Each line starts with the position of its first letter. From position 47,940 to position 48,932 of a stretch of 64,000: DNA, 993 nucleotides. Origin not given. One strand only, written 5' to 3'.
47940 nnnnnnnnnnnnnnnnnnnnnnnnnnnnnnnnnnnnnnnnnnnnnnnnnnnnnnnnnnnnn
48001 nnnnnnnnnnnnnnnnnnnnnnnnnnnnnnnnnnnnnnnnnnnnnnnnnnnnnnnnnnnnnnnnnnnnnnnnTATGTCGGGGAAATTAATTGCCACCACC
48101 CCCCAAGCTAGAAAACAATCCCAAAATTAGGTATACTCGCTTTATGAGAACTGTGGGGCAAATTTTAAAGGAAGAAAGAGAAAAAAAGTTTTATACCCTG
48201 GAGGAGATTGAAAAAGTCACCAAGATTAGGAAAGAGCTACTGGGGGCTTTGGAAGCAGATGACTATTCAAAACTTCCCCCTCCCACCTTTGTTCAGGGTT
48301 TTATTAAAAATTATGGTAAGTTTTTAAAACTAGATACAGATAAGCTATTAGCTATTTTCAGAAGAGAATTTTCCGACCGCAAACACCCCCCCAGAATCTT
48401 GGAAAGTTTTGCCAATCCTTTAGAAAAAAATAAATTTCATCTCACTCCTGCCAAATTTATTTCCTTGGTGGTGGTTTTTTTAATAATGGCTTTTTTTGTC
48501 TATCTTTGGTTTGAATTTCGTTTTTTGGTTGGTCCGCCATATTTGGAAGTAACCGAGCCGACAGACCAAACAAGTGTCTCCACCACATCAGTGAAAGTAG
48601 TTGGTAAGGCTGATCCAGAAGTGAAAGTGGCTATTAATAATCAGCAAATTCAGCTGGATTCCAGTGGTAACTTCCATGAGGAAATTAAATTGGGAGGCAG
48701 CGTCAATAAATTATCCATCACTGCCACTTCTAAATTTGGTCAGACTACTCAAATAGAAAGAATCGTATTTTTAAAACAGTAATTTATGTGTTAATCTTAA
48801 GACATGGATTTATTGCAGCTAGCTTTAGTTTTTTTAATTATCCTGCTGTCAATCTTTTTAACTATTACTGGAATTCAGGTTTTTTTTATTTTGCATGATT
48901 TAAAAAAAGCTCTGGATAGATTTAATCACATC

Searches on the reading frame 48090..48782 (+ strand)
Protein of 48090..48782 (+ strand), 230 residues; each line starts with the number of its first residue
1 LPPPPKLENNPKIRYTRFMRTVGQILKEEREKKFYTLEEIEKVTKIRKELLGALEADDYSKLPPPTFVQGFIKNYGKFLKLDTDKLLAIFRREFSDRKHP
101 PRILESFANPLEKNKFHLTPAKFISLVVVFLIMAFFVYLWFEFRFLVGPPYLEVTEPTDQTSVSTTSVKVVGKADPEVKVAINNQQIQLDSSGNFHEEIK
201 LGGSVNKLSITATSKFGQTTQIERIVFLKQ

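Call 49: search_protein_families(library=pfam, proteins=[window:48090-48782:+], max_evalue=0.001)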
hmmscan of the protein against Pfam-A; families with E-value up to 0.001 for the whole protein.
window:48090-48782:+ (230 aa): 3 families
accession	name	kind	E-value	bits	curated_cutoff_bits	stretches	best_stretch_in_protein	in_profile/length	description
PF13413.12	HTH_25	-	1.2e-21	76.8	24.6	1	25-85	1-61/62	Helix-turn-helix domain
PF09136.16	Glucodextran_B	-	1.8e-09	37.8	27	1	150-229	1-82/83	Glucodextranase, domain B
PF12844.13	HTH_19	-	9.8e-05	22.6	30.2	1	23-87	1-59/64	Helix-turn-helix domain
